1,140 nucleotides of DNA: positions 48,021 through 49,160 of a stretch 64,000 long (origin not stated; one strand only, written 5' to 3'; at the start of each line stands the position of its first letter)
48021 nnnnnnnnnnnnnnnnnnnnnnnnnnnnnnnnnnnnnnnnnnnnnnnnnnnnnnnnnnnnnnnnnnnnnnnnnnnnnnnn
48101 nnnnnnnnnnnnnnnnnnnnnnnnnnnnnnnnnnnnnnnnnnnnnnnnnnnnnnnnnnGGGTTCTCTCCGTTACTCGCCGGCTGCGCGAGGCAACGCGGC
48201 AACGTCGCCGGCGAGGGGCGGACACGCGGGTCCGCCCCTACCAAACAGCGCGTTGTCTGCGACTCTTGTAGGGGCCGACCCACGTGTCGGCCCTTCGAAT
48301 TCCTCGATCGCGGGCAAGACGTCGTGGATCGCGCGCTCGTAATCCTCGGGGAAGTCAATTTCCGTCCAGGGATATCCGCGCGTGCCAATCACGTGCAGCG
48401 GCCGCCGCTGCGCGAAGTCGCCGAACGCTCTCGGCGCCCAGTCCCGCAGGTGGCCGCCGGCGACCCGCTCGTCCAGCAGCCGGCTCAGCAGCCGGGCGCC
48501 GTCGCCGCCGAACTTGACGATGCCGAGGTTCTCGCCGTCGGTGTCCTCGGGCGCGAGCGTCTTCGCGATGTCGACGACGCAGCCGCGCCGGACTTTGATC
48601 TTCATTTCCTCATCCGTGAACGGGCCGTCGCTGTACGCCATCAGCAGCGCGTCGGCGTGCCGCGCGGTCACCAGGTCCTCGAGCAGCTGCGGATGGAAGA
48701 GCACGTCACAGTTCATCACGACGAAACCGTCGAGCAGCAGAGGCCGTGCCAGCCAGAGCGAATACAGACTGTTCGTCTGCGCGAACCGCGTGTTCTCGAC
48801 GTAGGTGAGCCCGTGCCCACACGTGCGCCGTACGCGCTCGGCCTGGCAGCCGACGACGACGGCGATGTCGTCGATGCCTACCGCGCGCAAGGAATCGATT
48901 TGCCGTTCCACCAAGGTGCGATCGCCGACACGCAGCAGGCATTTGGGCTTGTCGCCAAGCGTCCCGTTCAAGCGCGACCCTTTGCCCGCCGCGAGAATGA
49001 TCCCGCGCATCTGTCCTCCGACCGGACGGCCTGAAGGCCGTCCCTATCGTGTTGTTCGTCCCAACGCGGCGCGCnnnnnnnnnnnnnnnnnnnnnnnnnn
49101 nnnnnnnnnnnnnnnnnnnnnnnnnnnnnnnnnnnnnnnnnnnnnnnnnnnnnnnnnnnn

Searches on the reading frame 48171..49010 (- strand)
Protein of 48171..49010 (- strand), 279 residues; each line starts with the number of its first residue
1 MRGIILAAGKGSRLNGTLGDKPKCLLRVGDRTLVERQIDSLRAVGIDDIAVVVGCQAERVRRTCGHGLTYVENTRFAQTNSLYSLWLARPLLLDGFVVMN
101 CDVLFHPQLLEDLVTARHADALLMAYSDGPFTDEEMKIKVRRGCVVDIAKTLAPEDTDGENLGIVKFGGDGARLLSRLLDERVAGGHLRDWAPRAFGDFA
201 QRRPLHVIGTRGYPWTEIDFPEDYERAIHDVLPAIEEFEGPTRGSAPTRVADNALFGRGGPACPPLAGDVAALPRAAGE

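Call 6: search_protein_families(library=pfam, proteins=[window:48171-49010:-], max_evalue=0.01)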
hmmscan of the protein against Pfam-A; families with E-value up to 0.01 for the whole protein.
window:48171-49010:- (279 aa): 3 families
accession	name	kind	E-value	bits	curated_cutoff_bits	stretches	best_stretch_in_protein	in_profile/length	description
PF12804.13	NTP_transf_3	-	4.7e-19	69.6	27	1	3-129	1-126/160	MobA-like NTP transferase domain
PF00483.29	NTP_transferase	-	6.2e-06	26.4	21.2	1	3-109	2-117/245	Nucleotidyl transferase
PF01128.25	IspD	-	0.0016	18.7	27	1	4-57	4-55/221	2-C-methyl-D-erythritol 4-phosphate cytidylyltransferase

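Call 7: search_protein_families(library=ncbifam, proteins=[window:48171-49010:-], max_evalue=0.01)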
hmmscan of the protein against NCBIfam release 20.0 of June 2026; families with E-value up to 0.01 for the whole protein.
window:48171-49010:- (279 aa): 33 families (the best 25 are shown)
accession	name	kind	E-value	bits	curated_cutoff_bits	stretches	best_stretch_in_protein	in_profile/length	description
TIGR03992.1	Arch_glmU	subfamily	3.4e-19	69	292.1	1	1-174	1-175/393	bifunctional sugar-1-phosphate nucleotidylyltransferase/acetyltransferase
NF041135.1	IPPtranDIPPsyn_Thcocales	equivalog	5.1e-18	65.3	580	1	1-229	1-215/419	bifunctional L-myo-inositol-1-phosphate cytidylyltransferase/CDP-L-myo-inositol myo-inositolphosphotransferase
NF041313.1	UDPGP_AglF_Halo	equivalog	1.1e-16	61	400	1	1-120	1-122/234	UTP--glucose-1-phosphate uridylyltransferase AglF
NF045761.1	NAMPUrTaseMurU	equivalog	3e-13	50.2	250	1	1-108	1-113/226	N-acetylmuramate alpha-1-phosphate uridylyltransferase MurU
NF045665.1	NTPtran_DVU1551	equivalog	2.1e-12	46.8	315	1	2-78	2-74/359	DVU_1551 family NTP transferase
NF010934.1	PRK14354.1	equivalog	1.3e-10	40.4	450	1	4-94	3-88/447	bifunctional UDP-N-acetylglucosamine diphosphorylase/glucosamine-1-phosphate N-acetyltransferase GlmU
TIGR01173.1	glmU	equivalog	4.8e-10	38.9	366.85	1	3-118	3-118/452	bifunctional UDP-N-acetylglucosamine diphosphorylase/glucosamine-1-phosphate N-acetyltransferase GlmU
NF010940.0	PRK14360.1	equivalog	9.2e-10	37.6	602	1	5-117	6-119/452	bifunctional UDP-N-acetylglucosamine diphosphorylase/glucosamine-1-phosphate N-acetyltransferase GlmU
NF010933.0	PRK14353.1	equivalog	2.9e-09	36.1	505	1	4-66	9-68/453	bifunctional UDP-N-acetylglucosamine diphosphorylase/glucosamine-1-phosphate N-acetyltransferase GlmU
NF041173.1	Sug_nt_acttase_Thmprot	equivalog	4.9e-09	35.6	600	1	1-131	1-133/405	bifunctional sugar-1-phosphate nucleotidylyltransferase/acetyltransferase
NF045782.1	NicBOxredNboR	equivalog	3.6e-08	33.3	260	1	3-77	11-82/206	nicotine blue oxidoreductase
TIGR01208.1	rmlA_long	equivalog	3.9e-08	32.6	320.25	1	3-76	2-76/353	glucose-1-phosphate thymidylyltransferase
NF038362.1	Sden_1164_fam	equivalog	6.3e-08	32.4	300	1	4-180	5-197/266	Sden_1164 family protein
TIGR03310.1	matur_MocA_YgfJ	equivalog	1.5e-07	31.6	186.45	1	3-81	2-77/188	molybdenum cofactor cytidylyltransferase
NF010932.0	PRK14352.1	equivalog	2e-07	30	611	1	4-66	10-69/488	bifunctional UDP-N-acetylglucosamine diphosphorylase/glucosamine-1-phosphate N-acetyltransferase GlmU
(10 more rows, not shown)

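Call 19: search_solved_structures(query=window:48171-49010:-, max_evalue=0.01, show_alignments=1)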
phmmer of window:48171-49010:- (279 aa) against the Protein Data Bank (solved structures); distinct sequences matched with E-value up to 0.01: 23.
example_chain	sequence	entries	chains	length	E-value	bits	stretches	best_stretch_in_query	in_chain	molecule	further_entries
1jyk_A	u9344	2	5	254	3.3e-14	55.9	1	2-116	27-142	CTP:phosphocholine Cytidylyltransferase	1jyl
6pd1_A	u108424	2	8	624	1.3e-10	44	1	3-239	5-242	Nucleotidyl transferase/aminotransferase, class V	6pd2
4jd0_A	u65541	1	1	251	6.3e-08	35.3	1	3-150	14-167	Nucleotidyl transferase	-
8yre_D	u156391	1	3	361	8.5e-06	28.3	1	1-113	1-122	Mannose-1-phosphate guanylyltransferase 1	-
7x8j_A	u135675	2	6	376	9.4e-06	28.1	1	1-113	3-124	Mannose-1-phosphate guanylyltransferase 1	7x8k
9dqf_A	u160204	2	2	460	1.1e-05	28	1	3-101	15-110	Bifunctional protein GlmU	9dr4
8hhd_A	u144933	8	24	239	1.2e-05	27.8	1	1-69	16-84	Nucleotidyl transferase | N-acetylmuramate alpha-1-phosphate uridylyltransferase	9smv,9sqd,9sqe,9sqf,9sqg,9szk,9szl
2xme_A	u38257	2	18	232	2.5e-05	26.7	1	1-156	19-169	CTP-INOSITOL-1-PHOSPHATE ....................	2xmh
2ggo_A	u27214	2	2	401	4.6e-05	25.8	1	1-56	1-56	401aa long hypothetical glucose-1-phosphate thymidylyltransferase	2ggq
5z09_A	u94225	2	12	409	4.9e-05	25.8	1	1-56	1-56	Dual sugar-1-phosphate nucleotidylyltransferase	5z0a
4mnd_A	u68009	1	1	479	8.7e-05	25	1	1-157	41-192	CTP L-myo-inositol-1-phosphate cytidylyltransferase/CDP-L-myo-inositol myo-inositolphospho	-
7whr_B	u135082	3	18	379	0.00014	24.3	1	1-116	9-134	Nucleotidyl transferase family protein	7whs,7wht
4y7t_A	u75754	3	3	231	0.00018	23.9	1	1-103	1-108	Nucleotidyl transferase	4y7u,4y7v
2v0h_A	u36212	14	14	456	0.00023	23.5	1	3-148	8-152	BIFUNCTIONAL PROTEIN GLMU | GLUCOSAMINE-1-PHOSPHATE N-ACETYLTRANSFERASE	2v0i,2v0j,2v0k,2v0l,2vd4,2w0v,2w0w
4aaw_A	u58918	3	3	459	0.00025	23.4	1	3-131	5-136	BIFUNCTIONAL PROTEIN GLMU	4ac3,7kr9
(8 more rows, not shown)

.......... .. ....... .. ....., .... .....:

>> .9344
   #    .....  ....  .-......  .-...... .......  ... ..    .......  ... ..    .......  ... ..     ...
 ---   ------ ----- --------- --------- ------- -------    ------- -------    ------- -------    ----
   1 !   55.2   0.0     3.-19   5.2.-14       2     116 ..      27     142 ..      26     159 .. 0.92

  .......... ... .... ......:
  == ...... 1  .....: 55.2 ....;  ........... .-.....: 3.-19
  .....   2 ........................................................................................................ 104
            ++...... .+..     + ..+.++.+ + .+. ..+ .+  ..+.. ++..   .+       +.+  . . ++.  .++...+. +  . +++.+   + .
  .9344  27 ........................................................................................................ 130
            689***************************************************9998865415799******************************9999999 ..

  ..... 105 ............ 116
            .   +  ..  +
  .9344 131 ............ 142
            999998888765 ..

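Call 20: find_homologous_proteins(query=window:48171-49010:-, max_evalue=0.00001)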
Query window:48171-49010:- (279 aa): 3930 proteins with E <= 0.00001 among 8000 candidates; the best 120 are listed.
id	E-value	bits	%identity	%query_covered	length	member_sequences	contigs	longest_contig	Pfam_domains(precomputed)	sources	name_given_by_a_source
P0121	2.5e-172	590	93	100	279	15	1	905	PF00483.30,PF12804.14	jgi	jgi:choline kinase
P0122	1.3e-161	554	87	100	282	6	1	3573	PF00483.30,PF12804.14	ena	-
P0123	1.2e-141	489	88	86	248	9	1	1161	PF00483.30,PF12804.14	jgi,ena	jgi:choline kinase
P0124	9.6e-137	473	84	86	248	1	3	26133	PF00483.30,PF12804.14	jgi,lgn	jgi:choline kinase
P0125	1.1e-136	473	84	86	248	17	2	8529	PF00483.30,PF12804.14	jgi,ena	-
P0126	1.4e-136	472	84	86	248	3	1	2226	PF00483.30,PF12804.14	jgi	-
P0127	9.6e-136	470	83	86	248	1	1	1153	PF00483.30,PF12804.14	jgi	-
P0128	1.2e-135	469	86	85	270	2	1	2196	PF00483.30,PF12804.14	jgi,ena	-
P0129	5.4e-135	467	84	85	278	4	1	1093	PF00483.30,PF12804.14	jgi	-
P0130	7.5e-135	467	83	86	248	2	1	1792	PF00483.30,PF12804.14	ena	-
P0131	1.7e-134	465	83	86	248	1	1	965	PF00483.30,PF12804.14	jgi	jgi:choline kinase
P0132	3.0e-134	465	80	89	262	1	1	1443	PF00483.30,PF12804.14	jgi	jgi:choline kinase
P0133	5.9e-134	464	83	86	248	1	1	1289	PF00483.30,PF12804.14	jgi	-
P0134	8.8e-134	463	83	85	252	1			PF00483.30,PF12804.14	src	-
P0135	1.4e-133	462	85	85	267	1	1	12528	PF00483.30,PF12804.14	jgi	jgi:choline kinase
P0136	1.6e-133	462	83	86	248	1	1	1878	PF00483.30,PF12804.14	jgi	jgi:choline kinase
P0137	2.4e-133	462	84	85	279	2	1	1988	PF00483.30,PF12804.14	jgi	jgi:choline kinase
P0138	4.6e-133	461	83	86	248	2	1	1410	PF00483.30,PF12804.14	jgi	-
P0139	3.8e-131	454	83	85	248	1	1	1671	PF00483.30,PF12804.14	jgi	-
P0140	7.1e-131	454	82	85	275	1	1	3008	PF00483.30,PF12804.14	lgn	-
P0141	1.1e-130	453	83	85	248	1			PF00483.30,PF12804.14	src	-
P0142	1.6e-130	452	84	85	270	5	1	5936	PF00483.30,PF12804.14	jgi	jgi:L-glutamine-phosphate cytidylyltransferase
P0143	1.6e-129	449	82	85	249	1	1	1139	PF00483.30,PF12804.14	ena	-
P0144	2.1e-129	449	82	85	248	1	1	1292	PF00483.30,PF12804.14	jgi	jgi:choline kinase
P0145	5.7e-128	444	79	85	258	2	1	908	PF12804.14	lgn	-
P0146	3.4e-126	438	79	85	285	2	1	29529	PF00483.30,PF12804.14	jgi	jgi:choline kinase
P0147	6.3e-126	437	79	85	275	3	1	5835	PF00483.30,PF12804.14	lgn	-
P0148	7.8e-126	437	81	85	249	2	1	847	PF00483.30,PF12804.14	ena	-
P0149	2.9e-125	435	79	85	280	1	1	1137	PF00483.30,PF12804.14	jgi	jgi:choline kinase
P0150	3.2e-125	435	79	85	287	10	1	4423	PF00483.30,PF01128.26,PF12804.14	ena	-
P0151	3.3e-125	435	79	85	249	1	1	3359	PF00483.30,PF12804.14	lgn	-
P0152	3.5e-125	435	78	85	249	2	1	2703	PF00483.30,PF12804.14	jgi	jgi:choline kinase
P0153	4.5e-125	435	76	91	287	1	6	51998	PF00483.30,PF12804.14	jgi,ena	-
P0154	1.3e-124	433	72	96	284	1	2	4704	PF00483.30,PF01128.26,PF12804.14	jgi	jgi:choline kinase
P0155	1.3e-124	433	75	90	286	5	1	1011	PF00483.30,PF12804.14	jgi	-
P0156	3.3e-124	432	75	91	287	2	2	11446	PF00483.30,PF01128.26,PF12804.14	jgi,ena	-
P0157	3.9e-124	431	79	85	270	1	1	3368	PF00483.30,PF12804.14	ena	-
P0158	6.0e-124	431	76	87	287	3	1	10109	PF00483.30,PF01128.26,PF12804.14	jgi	-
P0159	6.2e-124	431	75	91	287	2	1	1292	PF00483.30,PF12804.14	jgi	jgi:choline kinase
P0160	9.2e-124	430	77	87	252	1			PF00483.30,PF12804.14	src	-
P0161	1.1e-123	430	80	85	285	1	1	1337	PF00483.30,PF12804.14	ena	-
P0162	1.1e-123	430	80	85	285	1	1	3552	PF00483.30,PF12804.14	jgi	-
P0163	1.2e-123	430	74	91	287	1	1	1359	PF00483.30,PF01128.26,PF12804.14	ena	-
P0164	1.4e-123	430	79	85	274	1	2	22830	PF00483.30,PF12804.14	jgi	jgi:choline kinase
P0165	1.4e-123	430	78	85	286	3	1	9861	PF00483.30,PF01128.26,PF12804.14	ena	-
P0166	1.5e-123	429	79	85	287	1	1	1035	PF00483.30,PF01128.26,PF12804.14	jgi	jgi:choline kinase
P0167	1.7e-123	429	75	89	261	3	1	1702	PF00483.30,PF12804.14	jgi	jgi:choline kinase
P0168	2.3e-123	429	78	85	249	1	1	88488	PF00483.30,PF12804.14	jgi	jgi:choline kinase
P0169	2.5e-123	429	78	85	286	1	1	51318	PF00483.30,PF01128.26,PF12804.14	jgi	jgi:choline kinase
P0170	3.0e-123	429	80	85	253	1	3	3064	PF00483.30,PF12804.14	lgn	-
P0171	3.0e-123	429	80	85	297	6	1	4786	PF00483.30,PF12804.14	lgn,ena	-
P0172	3.1e-123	428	76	89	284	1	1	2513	PF00483.30,PF12804.14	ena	-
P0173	4.2e-123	428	79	85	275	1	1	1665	PF00483.30,PF01128.26,PF12804.14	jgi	jgi:choline kinase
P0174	4.3e-123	428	76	89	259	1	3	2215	PF00483.30,PF12804.14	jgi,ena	-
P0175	4.7e-123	428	77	89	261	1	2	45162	PF00483.30,PF12804.14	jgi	jgi:choline kinase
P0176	4.7e-123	428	76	87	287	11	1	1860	PF00483.30,PF01128.26,PF12804.14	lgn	-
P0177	4.9e-123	428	73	91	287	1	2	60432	PF00483.30,PF12804.14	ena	-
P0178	5.7e-123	428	79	85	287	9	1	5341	PF00483.30,PF01128.26,PF12804.14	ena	-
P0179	5.7e-123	428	78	85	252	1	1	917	PF00483.30,PF12804.14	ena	-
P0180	6.9e-123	427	78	85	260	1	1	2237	PF00483.30,PF12804.14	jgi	jgi:L-glutamine-phosphate cytidylyltransferase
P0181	7.7e-123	427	78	85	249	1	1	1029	PF00483.30,PF12804.14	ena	-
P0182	8.6e-123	427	79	85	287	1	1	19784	PF00483.30,PF01128.26,PF12804.14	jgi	jgi:choline kinase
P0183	8.7e-123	427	74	91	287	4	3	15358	PF00483.30,PF12804.14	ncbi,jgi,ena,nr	ncbi:MAG: phosphocholine cytidylyltransferase family protein [Acidobacteria bacterium]|nr:MAG: phosp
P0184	1.2e-122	427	79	85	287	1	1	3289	PF00483.30,PF12804.14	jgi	jgi:choline kinase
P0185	1.3e-122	426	78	85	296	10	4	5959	PF00483.30,PF12804.14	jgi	jgi:L-glutamine-phosphate cytidylyltransferase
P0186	2.1e-122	426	75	91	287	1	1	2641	PF00483.30,PF01128.26,PF12804.14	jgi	-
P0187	3.4e-122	425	77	85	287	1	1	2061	PF00483.30,PF01128.26,PF12804.14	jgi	jgi:choline kinase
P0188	3.6e-122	425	72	91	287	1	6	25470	PF00483.30,PF12804.14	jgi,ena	-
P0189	3.9e-122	425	81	85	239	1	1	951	PF00483.30,PF12804.14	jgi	jgi:L-glutamine-phosphate cytidylyltransferase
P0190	4.2e-122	425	78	85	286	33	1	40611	PF00483.30,PF12804.14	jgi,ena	-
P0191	4.7e-122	425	77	85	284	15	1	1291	PF00483.30,PF01128.26,PF12804.14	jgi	jgi:choline kinase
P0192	5.4e-122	424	77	85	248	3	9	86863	PF00483.30,PF01128.26,PF12804.14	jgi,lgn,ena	-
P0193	5.5e-122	424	75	89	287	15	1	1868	PF00483.30,PF01128.26,PF12804.14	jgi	-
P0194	5.6e-122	424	78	85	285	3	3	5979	PF00483.30,PF01128.26,PF12804.14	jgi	jgi:choline kinase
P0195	6.1e-122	424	78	85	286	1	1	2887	PF00483.30,PF12804.14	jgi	jgi:L-glutamine-phosphate cytidylyltransferase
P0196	6.4e-122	424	77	85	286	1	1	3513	PF00483.30,PF01128.26,PF12804.14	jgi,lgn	jgi:choline kinase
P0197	6.5e-122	424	77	85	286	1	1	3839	PF00483.30,PF01128.26,PF12804.14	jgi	jgi:choline kinase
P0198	7.0e-122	424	76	85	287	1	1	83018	PF00483.30,PF12804.14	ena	-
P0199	8.4e-122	424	79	85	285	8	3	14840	PF00483.30,PF01128.26,PF12804.14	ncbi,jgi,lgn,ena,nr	ncbi:MAG TPA: phosphocholine cytidylyltransferase family protein [Vicinamibacterales bacterium]|nr:p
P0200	8.9e-122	424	77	85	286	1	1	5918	PF00483.30,PF01128.26,PF12804.14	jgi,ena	jgi:choline kinase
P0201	9.1e-122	424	73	91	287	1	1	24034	PF00483.30,PF12804.14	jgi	-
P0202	9.4e-122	424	78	85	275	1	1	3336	PF00483.30,PF01128.26,PF12804.14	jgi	jgi:choline kinase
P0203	9.6e-122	424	72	91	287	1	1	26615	PF00483.30,PF12804.14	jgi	jgi:choline kinase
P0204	9.8e-122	424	78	85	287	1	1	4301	PF00483.30,PF12804.14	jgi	jgi:L-glutamine-phosphate cytidylyltransferase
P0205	1.0e-121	424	76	85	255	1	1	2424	PF00483.30,PF01128.26,PF12804.14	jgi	jgi:choline kinase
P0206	1.1e-121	423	79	85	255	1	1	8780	PF12804.14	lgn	-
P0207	1.2e-121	423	78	85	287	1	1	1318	PF00483.30,PF12804.14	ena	-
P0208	1.4e-121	423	73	91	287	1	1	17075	PF00483.30,PF12804.14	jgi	jgi:L-glutamine-phosphate cytidylyltransferase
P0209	1.4e-121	423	74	91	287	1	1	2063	PF00483.30,PF01128.26,PF12804.14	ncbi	-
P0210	1.4e-121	423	72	91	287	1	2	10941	PF00483.30,PF12804.14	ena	-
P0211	1.6e-121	423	73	91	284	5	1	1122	PF00483.30,PF12804.14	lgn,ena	-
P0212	1.6e-121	423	79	85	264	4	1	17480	PF00483.30,PF12804.14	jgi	jgi:L-glutamine-phosphate cytidylyltransferase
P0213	2.0e-121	423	78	85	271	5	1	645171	PF00483.30,PF12804.14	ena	-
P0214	2.6e-121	422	71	96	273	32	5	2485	PF00483.30,PF12804.14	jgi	jgi:L-glutamine-phosphate cytidylyltransferase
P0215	2.8e-121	422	79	85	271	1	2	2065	PF00483.30,PF12804.14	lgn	-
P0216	3.1e-121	422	74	90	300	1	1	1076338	PF00483.30,PF12804.14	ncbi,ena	-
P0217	3.1e-121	422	72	95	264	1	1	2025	PF12804.14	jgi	jgi:choline kinase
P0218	3.2e-121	422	78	85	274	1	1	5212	PF00483.30,PF12804.14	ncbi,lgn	-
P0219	3.4e-121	422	71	96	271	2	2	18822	PF00483.30,PF12804.14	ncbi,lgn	-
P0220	3.8e-121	422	76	85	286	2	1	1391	PF00483.30,PF01128.26,PF12804.14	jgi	jgi:choline kinase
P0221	4.1e-121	422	77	86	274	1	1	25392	PF00483.30,PF12804.14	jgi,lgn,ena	-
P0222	4.2e-121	422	77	85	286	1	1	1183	PF00483.30,PF01128.26,PF12804.14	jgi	jgi:choline kinase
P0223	4.2e-121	421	77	85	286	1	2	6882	PF00483.30,PF01128.26,PF12804.14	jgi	jgi:choline kinase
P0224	4.7e-121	421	73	91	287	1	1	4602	PF00483.30,PF12804.14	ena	-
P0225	5.2e-121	421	77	85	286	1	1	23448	PF00483.30,PF01128.26,PF12804.14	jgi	jgi:choline kinase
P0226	5.2e-121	421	74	89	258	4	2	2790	PF00483.30,PF12804.14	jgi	-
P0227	6.5e-121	421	77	85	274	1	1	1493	PF00483.30,PF12804.14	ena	-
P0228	7.0e-121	421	77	85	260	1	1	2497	PF00483.30,PF12804.14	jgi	-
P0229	8.1e-121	421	77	85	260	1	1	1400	PF00483.30,PF12804.14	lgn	-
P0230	8.6e-121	420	75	88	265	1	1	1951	PF00483.30,PF12804.14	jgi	jgi:choline kinase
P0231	9.3e-121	420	79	85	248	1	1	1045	PF12804.14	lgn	-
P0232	1.0e-120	420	77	85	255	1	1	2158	PF00483.30,PF12804.14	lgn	-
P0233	1.1e-120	420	70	96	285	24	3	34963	PF00483.30,PF12804.14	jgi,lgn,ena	jgi:choline kinase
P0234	1.2e-120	420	77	84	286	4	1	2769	PF00483.30,PF12804.14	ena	-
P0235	1.4e-120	420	78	85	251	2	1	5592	PF00483.30,PF12804.14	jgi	jgi:choline kinase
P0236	1.4e-120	420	77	85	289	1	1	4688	PF00483.30,PF01128.26,PF12804.14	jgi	jgi:choline kinase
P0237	1.8e-120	419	69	100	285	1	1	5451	PF00483.30,PF12804.14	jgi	jgi:choline kinase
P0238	2.0e-120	419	67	100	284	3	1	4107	PF00483.30,PF01128.26,PF12804.14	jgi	jgi:choline kinase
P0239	2.2e-120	419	76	89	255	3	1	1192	PF00483.30,PF12804.14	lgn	-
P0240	2.9e-120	419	76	86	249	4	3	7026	PF00483.30,PF12804.14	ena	-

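Call 80: find_encoding_contigs(protein=P0216, flank=10000, max_places=2)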
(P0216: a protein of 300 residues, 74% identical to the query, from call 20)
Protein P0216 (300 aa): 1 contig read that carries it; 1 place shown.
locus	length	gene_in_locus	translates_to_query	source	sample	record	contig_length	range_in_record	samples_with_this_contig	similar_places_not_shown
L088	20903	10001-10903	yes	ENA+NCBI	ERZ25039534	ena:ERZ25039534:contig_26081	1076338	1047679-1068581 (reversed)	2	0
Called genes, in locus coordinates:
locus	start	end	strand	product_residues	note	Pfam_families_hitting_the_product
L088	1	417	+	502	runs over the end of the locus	PF00072:Response_reg, PF00158:Sigma54_activat, PF14532:Sigma54_activ_2, PF00004:AAA (weak), PF07728:AAA_5 (weak), PF25601:AAA_lid_14, PF02954:HTH_8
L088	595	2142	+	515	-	PF00072:Response_reg, PF00004:AAA (faint), PF00158:Sigma54_activat, PF14532:Sigma54_activ_2, PF07724:AAA_2 (weak), PF07728:AAA_5 (weak), PF25601:AAA_lid_14, PF02954:HTH_8, +1 more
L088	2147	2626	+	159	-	PF00990:GGDEF (weak)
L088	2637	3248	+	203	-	PF02563:Poly_export, PF10531:SLBB, PF22461:SLBB_2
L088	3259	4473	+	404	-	-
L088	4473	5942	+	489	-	PF02706:Wzz (weak), PF13807:GNVR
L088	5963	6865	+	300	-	PF10609:ParA (weak), PF13614:AAA_31 (weak)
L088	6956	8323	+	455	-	PF13727:CoA_binding_3 (weak), PF02397:Bac_transf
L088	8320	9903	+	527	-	PF01943:Polysacc_synt, PF13440:Polysacc_synt_3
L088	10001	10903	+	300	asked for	PF00483:NTP_transferase (weak), PF12804:NTP_transf_3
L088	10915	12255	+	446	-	PF13191:AAA_16 (weak), PF13401:AAA_22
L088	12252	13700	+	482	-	PF03446:NAD_binding_2, PF03721:UDPG_MGDP_dh_N, PF00984:UDPG_MGDP_dh, PF03720:UDPG_MGDP_dh_C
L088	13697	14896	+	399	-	PF00535:Glycos_transf_2, PF13641:Glyco_tranf_2_3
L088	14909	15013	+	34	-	-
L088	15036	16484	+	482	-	PF04932:Wzy_C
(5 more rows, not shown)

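Call 81: find_encoding_contigs(protein=P0213, flank=10000, max_places=2)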
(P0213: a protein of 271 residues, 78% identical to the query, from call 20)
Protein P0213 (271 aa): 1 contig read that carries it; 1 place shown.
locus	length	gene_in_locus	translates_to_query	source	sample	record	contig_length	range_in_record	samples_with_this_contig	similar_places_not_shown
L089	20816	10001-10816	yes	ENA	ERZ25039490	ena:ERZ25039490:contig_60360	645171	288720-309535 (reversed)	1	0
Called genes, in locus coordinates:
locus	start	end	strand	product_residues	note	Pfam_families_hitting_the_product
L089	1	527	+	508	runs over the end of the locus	PF00072:Response_reg, PF00158:Sigma54_activat, PF14532:Sigma54_activ_2, PF00004:AAA (weak), PF07724:AAA_2 (faint), PF07728:AAA_5 (weak), PF25601:AAA_lid_14, PF02954:HTH_8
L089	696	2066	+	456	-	PF00072:Response_reg, PF00158:Sigma54_activat, PF14532:Sigma54_activ_2, PF07728:AAA_5 (faint), PF25601:AAA_lid_14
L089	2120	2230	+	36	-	PF02954:HTH_8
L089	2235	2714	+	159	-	PF00990:GGDEF (faint)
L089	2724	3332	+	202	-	PF02563:Poly_export, PF10531:SLBB, PF22461:SLBB_2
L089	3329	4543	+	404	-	-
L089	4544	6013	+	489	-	PF02706:Wzz, PF13807:GNVR (weak)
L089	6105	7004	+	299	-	-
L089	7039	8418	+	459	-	PF13727:CoA_binding_3, PF02397:Bac_transf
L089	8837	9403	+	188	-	PF01943:Polysacc_synt (weak)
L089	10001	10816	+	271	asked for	PF00483:NTP_transferase (weak), PF12804:NTP_transf_3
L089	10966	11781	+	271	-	PF13191:AAA_16 (faint), PF13401:AAA_22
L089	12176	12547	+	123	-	PF03721:UDPG_MGDP_dh_N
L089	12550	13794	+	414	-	PF00535:Glycos_transf_2, PF13641:Glyco_tranf_2_3, PF13704:Glyco_tranf_2_4 (faint)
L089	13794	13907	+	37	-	-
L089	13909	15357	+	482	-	PF04932:Wzy_C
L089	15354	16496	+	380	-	PF04464:Glyphos_transf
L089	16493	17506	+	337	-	PF00535:Glycos_transf_2, PF10111:Glyco_tranf_2_2 (weak), PF13506:Glyco_transf_21 (weak), PF13641:Glyco_tranf_2_3, PF13632:Glyco_trans_2_3 (weak)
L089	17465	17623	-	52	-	-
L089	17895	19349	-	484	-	PF24517:CBM96, PF06848:Disaggr_repeat (faint), PF03372:Exo_endo_phos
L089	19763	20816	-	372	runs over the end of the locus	PF00535:Glycos_transf_2, PF13641:Glyco_tranf_2_3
